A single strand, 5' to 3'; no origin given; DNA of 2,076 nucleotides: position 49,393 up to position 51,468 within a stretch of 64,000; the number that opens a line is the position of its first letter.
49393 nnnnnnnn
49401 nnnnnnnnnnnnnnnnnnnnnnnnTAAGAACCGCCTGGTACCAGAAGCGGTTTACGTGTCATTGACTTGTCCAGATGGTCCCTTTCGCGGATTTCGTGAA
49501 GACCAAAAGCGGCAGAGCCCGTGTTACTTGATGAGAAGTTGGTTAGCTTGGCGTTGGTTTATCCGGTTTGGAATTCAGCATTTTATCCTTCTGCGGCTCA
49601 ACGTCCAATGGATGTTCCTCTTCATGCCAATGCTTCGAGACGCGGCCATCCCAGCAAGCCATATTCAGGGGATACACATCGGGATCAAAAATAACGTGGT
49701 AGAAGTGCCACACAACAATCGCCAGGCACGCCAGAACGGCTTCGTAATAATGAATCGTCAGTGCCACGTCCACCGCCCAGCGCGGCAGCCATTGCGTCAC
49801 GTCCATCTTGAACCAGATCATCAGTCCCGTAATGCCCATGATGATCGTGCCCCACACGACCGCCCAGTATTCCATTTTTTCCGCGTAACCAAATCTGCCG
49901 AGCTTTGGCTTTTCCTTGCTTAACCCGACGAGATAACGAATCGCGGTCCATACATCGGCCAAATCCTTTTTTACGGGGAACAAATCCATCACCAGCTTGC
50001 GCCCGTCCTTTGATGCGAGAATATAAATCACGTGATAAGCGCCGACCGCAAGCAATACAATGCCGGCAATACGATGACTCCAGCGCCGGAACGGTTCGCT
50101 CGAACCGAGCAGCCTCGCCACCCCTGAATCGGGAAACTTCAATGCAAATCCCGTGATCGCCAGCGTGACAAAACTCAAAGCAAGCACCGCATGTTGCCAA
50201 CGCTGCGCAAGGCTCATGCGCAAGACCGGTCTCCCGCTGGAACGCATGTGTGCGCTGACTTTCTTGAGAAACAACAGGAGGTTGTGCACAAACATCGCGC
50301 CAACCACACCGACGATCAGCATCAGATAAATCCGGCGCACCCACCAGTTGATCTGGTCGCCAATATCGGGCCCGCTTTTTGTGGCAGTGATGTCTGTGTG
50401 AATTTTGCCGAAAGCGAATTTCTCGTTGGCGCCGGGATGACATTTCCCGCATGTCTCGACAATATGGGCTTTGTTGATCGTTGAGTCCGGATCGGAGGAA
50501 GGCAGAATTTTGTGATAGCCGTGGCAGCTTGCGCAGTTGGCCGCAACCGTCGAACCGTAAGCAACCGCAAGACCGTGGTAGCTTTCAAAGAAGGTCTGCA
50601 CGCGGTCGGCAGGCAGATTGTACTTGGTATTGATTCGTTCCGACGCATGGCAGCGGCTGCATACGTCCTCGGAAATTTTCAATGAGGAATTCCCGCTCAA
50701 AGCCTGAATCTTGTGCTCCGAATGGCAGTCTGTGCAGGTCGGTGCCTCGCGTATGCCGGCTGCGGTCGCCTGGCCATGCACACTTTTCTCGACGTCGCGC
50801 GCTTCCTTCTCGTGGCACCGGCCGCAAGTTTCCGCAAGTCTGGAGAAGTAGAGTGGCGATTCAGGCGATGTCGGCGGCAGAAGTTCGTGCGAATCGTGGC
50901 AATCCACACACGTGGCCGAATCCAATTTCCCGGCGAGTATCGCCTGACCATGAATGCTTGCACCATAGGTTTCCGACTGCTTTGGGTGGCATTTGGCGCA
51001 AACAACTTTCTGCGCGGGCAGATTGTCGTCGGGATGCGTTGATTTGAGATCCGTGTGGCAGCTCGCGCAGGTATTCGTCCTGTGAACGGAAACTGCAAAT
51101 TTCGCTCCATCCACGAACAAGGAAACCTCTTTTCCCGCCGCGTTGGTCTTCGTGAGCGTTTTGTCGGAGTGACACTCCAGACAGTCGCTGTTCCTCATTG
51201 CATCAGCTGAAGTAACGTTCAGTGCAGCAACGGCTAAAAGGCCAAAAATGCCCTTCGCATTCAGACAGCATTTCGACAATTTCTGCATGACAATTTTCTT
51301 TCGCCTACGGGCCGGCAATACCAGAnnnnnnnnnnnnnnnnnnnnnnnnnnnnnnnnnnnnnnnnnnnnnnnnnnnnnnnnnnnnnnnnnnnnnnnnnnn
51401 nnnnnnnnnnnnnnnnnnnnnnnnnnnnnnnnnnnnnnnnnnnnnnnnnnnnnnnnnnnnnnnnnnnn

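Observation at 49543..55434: Geobacter-type inner-membrane quinol-oxidising cytochrome set: two tandem CbcL-like fusions, an ImcH-like 7-haem protein and a monohaem cytochrome c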

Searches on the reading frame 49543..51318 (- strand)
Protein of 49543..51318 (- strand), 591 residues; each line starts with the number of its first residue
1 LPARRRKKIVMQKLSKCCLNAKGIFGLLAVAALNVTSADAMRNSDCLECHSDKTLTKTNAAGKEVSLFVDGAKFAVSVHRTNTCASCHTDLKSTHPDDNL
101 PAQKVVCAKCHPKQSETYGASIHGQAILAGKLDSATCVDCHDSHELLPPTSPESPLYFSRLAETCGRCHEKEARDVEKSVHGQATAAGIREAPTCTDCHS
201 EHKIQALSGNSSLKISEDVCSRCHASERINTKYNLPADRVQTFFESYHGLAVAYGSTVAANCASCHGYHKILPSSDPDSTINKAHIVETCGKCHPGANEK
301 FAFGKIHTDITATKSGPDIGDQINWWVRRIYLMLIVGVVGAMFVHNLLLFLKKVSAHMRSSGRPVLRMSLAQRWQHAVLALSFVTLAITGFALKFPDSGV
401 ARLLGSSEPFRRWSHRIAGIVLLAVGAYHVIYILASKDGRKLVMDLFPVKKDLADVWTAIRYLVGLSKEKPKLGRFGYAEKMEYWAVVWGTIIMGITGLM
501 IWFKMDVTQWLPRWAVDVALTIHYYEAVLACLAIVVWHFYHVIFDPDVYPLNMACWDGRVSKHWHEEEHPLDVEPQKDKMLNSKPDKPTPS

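Call 3: search_protein_families(library=pfam, proteins=[window:49543-51318:-], max_evalue=0.01)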
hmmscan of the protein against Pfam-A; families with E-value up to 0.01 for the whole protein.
window:49543-51318:- (591 aa): 6 families
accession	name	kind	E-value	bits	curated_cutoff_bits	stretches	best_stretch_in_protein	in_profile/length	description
PF01292.26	Ni_hydr_CYTB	-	1.3e-17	64.6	30.1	1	367-545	1-165/179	Prokaryotic cytochrome b561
PF14522.11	Cytochrome_C7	-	9.8e-13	48.2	24.8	4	78-142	7-67/67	Cytochrome c7 and related cytochrome c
PF14537.11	Cytochrom_c3_2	-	1.8e-11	44.8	25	2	81-145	6-68/79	Cytochrome c3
PF09699.15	Paired_CXXCH_1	-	2.1e-10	40.5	20.6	1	135-173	7-40/41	Doubled CXXCH motif (Paired_CXXCH_1)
PF14358.11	DUF4405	-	9.1e-06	26.5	26.7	1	376-432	3-64/66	Domain of unknown function (DUF4405)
PF22678.1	Cytochrom_c_NrfB-like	-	3.6e-05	24.6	27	0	46-140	1-89/89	Cytochrome c-type protein NrfB-like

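Call 4: search_protein_families(library=ncbifam, proteins=[window:49543-51318:-], max_evalue=0.01)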
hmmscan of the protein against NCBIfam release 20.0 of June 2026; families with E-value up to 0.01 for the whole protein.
window:49543-51318:- (591 aa): 8 families
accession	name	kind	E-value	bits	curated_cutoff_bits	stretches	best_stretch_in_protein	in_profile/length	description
TIGR01583.1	formate-DH-gamm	equivalog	4.5e-17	62.7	115.85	1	366-570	3-195/204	formate dehydrogenase subunit gamma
NF007558.0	PRK10179.1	equivalog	3.2e-11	43.3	339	1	363-571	5-199/217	formate dehydrogenase-N subunit gamma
NF007924.0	PRK10639.1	equivalog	8.4e-10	38.7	341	1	364-570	6-196/211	formate dehydrogenase cytochrome b556 subunit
NF008659.0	PRK11659.1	equivalog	4e-07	29.9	184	1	39-144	71-170/188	cytochrome c nitrite reductase pentaheme subunit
TIGR02125.1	CytB-hydogenase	equivalog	6.8e-07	29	121.5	1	369-541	4-179/212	Ni/Fe-hydrogenase, b-type cytochrome subunit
TIGR03146.1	cyt_nit_nrfB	equivalog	0.00059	20.1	166.6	0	104-143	11-49/145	cytochrome c nitrite reductase pentaheme subunit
NF049875.1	NetB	exception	0.0011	18.8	380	0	4-142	65-196/211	Nrf-like electron transfer protein NetB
TIGR04257.1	nanowire_3heme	domain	0.0069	16.5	40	0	260-298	24-62/75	c(7)-type cytochrome triheme domain-containing protein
